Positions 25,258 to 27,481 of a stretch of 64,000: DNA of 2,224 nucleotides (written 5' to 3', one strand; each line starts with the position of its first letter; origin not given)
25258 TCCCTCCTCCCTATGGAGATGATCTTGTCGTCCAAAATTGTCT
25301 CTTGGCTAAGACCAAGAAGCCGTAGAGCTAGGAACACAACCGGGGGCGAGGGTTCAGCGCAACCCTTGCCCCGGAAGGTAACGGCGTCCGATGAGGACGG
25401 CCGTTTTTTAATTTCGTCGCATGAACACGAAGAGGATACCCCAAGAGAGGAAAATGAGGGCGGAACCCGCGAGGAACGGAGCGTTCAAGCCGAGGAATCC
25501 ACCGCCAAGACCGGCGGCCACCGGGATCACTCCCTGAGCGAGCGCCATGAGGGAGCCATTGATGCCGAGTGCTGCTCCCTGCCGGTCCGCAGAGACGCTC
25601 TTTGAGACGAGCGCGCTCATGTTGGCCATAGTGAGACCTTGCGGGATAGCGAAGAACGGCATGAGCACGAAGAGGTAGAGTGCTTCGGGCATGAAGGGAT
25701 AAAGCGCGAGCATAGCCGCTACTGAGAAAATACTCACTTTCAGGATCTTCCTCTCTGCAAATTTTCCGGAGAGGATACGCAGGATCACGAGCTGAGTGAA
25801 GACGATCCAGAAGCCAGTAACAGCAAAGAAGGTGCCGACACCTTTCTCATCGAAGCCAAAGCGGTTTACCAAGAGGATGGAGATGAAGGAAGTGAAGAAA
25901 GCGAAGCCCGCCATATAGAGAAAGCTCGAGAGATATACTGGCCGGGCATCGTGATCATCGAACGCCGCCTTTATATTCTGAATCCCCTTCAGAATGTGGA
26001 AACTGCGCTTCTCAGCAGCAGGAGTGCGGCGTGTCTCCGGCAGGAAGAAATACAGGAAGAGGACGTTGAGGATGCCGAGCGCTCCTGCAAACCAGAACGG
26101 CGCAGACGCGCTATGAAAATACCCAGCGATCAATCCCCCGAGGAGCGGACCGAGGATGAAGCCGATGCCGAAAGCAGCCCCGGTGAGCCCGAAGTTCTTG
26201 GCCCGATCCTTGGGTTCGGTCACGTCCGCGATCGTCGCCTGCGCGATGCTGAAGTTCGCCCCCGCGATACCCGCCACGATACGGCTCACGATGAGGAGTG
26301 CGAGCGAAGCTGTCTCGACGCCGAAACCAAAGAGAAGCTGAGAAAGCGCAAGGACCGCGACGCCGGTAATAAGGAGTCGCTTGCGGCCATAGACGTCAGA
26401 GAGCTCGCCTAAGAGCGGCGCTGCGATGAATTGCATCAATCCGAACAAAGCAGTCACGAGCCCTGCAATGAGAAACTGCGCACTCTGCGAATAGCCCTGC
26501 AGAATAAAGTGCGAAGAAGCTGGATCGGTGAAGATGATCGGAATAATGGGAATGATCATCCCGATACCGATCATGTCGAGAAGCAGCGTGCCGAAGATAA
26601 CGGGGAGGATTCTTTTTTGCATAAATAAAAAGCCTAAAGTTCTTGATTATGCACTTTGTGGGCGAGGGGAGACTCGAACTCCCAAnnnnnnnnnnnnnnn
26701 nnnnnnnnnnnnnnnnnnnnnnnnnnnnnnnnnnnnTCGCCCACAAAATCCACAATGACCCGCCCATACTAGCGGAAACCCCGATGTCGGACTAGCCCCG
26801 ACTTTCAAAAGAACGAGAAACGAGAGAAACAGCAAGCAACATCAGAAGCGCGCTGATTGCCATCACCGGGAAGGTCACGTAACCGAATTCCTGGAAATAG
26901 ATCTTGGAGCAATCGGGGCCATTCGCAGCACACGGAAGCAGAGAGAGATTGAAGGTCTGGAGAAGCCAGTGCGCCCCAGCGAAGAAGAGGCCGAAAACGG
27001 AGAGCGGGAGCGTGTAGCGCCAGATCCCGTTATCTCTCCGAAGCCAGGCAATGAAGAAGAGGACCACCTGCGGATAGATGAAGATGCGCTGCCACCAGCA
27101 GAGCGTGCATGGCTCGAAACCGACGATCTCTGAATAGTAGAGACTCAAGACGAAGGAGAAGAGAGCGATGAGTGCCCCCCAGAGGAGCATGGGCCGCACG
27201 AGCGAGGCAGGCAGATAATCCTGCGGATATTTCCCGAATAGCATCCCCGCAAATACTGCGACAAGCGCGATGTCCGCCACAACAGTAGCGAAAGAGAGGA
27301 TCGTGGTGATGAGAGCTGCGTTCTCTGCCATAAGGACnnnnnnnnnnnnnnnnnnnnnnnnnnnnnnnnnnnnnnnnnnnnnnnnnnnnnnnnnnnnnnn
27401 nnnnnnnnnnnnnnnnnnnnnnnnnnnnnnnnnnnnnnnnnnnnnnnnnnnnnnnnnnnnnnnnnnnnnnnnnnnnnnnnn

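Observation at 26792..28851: DsbB-thioredoxin-RCC1-propeller operon-like block, and a second RCC1 paralog 30 kb away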

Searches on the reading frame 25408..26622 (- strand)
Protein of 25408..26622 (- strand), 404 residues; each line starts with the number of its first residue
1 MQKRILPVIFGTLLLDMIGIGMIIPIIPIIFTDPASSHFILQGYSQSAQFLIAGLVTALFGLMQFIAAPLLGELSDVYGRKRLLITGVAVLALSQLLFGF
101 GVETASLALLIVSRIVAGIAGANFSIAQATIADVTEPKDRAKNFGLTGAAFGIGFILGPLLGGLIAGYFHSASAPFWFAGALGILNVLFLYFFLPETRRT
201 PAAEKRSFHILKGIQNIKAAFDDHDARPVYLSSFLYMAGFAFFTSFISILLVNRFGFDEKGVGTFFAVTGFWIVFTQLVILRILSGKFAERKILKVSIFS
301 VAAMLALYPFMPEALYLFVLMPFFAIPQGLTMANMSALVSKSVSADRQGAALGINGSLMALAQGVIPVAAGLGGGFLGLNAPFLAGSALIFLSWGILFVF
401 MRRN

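Call 5: search_protein_families(library=pfam, proteins=[window:25408-26622:-], max_evalue=0.01)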
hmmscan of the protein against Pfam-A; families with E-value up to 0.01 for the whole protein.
window:25408-26622:- (404 aa): 4 families
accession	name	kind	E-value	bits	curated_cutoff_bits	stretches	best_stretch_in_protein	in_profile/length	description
PF07690.21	MFS_1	-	3.6e-50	171.3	33.4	2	10-320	2-298/347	Major Facilitator Superfamily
PF00083.30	Sugar_tr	-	1.3e-12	47.8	22.3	1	50-199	45-196/452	Sugar (and other) transporter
PF12832.13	MFS_1_like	-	8.2e-10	38.7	25.2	1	53-359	36-346/373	MFS_1 like family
PF06779.20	MFS_4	-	0.0051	16.6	26.3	1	80-394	56-360/364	Uncharacterised MFS-type transporter YbfB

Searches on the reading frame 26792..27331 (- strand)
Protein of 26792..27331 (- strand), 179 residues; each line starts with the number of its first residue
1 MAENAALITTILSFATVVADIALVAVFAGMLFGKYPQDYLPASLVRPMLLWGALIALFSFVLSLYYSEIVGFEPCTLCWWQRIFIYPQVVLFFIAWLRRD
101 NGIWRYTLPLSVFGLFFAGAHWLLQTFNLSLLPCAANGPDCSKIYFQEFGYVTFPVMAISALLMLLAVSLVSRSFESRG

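Call 5: search_protein_families(library=pfam, proteins=[window:26792-27331:-], max_evalue=0.01)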
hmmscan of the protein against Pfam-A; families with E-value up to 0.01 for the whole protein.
window:26792-27331:- (179 aa): 1 family
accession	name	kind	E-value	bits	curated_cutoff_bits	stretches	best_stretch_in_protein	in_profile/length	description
PF02600.21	DsbB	-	5.6e-11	43.5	22.1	1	46-170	2-146/148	Disulfide bond formation protein DsbB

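Call 7: search_protein_families(library=ncbifam, proteins=[window:26792-27331:-], max_evalue=0.01)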
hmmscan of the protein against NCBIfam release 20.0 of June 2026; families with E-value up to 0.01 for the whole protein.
window:26792-27331:- (179 aa): 4 families
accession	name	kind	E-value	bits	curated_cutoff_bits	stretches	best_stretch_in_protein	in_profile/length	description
NF002849.0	PRK03113.1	subfamily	2.8e-26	92.3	124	1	50-171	12-134/139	disulfide oxidoreductase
NF001863.0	PRK00611.1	equivalog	1e-17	64.8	145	1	51-171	12-130/136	putative disulfide oxidoreductase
NF003354.0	PRK04388.1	equivalog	0.0021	17.9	168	1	50-99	13-62/172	disulfide bond formation protein B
NF002552.0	PRK02110.1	equivalog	0.0086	15.8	138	1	48-125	14-95/169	disulfide bond formation protein B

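Call 64: search_solved_structures(query=window:26792-27331:-, max_evalue=1, show_alignments=1)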
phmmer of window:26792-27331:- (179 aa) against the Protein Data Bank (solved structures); distinct sequences matched with E-value up to 1: 0.
